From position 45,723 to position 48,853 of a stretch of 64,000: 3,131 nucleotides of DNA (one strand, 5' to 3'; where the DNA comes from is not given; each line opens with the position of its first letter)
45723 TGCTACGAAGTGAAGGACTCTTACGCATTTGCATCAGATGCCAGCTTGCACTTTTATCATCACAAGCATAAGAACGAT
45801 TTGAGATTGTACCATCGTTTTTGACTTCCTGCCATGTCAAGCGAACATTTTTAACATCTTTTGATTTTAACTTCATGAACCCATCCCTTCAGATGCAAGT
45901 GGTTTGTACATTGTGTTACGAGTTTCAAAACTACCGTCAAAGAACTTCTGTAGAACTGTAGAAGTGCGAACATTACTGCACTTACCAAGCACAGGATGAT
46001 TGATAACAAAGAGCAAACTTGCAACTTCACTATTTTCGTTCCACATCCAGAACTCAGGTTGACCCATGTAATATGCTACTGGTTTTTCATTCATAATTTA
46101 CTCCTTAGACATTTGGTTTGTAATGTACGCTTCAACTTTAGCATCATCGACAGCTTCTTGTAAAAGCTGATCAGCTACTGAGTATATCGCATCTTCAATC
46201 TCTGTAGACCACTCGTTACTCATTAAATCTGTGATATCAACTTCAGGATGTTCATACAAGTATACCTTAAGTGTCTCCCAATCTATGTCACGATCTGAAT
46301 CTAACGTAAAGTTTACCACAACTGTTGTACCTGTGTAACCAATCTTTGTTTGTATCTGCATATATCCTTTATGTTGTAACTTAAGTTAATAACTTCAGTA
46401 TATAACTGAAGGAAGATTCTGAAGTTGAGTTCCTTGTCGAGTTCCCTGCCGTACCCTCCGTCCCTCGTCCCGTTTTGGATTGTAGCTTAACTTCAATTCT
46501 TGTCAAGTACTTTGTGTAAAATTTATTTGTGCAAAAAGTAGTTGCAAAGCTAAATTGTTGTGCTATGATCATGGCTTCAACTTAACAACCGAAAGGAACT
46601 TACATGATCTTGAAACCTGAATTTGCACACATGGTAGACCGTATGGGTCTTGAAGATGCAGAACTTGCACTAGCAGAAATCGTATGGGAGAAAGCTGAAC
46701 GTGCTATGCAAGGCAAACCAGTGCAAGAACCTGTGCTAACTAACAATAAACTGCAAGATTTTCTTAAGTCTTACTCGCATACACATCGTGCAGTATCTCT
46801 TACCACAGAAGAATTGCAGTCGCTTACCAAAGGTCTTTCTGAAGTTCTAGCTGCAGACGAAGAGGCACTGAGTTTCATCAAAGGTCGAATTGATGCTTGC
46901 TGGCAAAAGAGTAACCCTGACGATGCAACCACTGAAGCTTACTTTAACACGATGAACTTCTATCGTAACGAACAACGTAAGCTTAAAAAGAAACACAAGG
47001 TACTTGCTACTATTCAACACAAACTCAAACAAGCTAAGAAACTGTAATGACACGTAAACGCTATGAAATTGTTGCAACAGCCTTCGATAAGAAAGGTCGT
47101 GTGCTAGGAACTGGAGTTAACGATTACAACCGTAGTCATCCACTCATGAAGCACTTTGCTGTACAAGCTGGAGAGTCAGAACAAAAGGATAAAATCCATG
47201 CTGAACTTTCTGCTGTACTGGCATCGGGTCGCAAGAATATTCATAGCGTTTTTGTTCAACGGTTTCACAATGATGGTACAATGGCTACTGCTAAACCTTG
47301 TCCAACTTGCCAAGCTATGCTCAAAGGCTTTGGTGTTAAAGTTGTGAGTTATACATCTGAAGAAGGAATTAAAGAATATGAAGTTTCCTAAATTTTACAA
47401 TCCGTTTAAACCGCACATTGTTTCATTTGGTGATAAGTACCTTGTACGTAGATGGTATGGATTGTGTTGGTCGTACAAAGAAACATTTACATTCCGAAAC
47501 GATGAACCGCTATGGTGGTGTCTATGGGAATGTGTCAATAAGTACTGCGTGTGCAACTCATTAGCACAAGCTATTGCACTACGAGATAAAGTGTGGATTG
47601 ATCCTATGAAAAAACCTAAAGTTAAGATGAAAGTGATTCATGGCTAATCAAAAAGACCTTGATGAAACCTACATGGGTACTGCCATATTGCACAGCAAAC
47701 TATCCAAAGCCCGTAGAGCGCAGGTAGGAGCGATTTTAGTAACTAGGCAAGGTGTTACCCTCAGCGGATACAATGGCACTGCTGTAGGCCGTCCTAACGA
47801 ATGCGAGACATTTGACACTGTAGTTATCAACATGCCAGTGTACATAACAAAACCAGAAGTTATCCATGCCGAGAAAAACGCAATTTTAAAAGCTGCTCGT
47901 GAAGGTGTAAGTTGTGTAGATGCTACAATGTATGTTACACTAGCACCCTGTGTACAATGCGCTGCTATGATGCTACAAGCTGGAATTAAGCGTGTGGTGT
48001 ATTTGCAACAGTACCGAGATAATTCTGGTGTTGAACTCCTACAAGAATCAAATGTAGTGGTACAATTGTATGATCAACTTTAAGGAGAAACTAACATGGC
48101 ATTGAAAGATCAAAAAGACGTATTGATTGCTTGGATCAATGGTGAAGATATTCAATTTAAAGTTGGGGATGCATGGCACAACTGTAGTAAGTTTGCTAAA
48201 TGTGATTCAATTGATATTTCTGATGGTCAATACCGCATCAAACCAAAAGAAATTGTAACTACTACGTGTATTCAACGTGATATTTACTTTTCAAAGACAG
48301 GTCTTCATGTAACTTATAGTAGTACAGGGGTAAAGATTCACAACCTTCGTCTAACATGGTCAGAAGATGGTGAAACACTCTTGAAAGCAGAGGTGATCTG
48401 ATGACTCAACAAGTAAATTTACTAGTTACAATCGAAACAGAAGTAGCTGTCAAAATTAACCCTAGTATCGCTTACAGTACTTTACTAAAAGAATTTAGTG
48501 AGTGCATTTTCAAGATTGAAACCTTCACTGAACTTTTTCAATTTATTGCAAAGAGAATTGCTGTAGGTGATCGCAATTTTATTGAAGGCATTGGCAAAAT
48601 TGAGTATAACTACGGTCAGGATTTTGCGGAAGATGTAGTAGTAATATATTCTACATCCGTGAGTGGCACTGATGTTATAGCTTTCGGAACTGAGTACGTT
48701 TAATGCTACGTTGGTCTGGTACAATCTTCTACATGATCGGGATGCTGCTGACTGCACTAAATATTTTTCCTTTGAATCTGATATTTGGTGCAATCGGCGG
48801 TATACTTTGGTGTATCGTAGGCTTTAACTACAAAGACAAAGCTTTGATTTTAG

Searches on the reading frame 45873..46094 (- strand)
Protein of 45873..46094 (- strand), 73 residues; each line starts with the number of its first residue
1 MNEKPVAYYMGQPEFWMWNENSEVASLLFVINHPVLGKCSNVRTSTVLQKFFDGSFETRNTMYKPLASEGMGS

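Call 50: search_protein_families(library=pfam, alignment_id=A4, max_evalue=0.001)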
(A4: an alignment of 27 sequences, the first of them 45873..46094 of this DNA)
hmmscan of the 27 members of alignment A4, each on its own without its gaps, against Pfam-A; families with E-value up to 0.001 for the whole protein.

A. member 1, window:45873-46094:- (73 aa): 0 families

B. families by the number of members that match (of 27 scanned): 15 families
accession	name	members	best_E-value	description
PF00383.29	dCMP_cyt_deam_1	2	2.3e-23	Cytidine and deoxycytidylate deaminase zinc-binding region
PF07486.17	Hydrolase_2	1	1.5e-17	Cell Wall Hydrolase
PF13392.12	HNH_3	1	2.6e-15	HNH endonuclease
PF14437.12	MafB19-deam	1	7.1e-14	MafB19-like deaminase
PF13671.12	AAA_33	1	3.8e-12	AAA domain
PF02511.20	Thy1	1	2.4e-10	Thymidylate synthase complementing protein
PF20189.3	DUF6552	1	6.3e-10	Family of unknown function (DUF6552)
PF09511.15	RNA_lig_T4_1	1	2e-09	RNA ligase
PF00847.26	AP2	1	5.5e-09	AP2 domain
PF18291.6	HU-HIG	1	3.1e-08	HU domain fused to wHTH, Ig, or Glycine-rich motif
PF00216.26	Bac_DNA_binding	1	4.6e-07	Bacterial DNA-binding protein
PF14439.12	Bd3614-deam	1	5.1e-06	Bd3614-like deaminase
PF06414.18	Zeta_toxin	1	5.8e-06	Zeta toxin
PF12850.12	Metallophos_2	1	3.2e-05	Calcineurin-like phosphoesterase superfamily domain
PF13238.12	AAA_18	1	0.00049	AAA domain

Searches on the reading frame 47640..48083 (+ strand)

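Call 84: search_protein_families(library=phrogs, proteins=[window:47640-48083:+], max_evalue=0.001)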
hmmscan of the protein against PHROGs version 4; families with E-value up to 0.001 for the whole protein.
window:47640-48083:+ (147 aa): 7 families
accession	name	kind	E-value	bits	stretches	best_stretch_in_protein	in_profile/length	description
phrog_174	-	DNA, RNA and nucleotide metabolism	7.2e-49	168.4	1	1-145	110-248/384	dCMP deaminase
phrog_20648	-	DNA, RNA and nucleotide metabolism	4.8e-22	79.5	1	10-140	9-136/311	dCMP deaminase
phrog_2369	-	DNA, RNA and nucleotide metabolism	6.4e-19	69.8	1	5-131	3-133/195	dCMP deaminase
phrog_9198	-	unknown function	1.9e-12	47.7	1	73-135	384-447/531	-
phrog_18355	-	DNA, RNA and nucleotide metabolism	6.6e-11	43.1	1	75-123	3-49/52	deoxycytidinylate deaminase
phrog_20806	-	DNA, RNA and nucleotide metabolism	6.5e-08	33.8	1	74-121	16-61/97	deoxycytidinylate deaminase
phrog_8118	-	unknown function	1.2e-05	25.2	1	74-126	477-530/577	-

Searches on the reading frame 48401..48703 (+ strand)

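Call 84: search_protein_families(library=phrogs, proteins=[window:48401-48703:+], max_evalue=0.001)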
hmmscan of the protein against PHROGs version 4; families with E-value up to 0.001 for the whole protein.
window:48401-48703:+ (100 aa): 2 families
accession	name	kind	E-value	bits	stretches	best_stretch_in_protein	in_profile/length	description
phrog_14403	-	unknown function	0.00027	22.2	1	4-66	3-65/100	-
phrog_19384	-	unknown function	0.00062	21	1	7-68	5-77/96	-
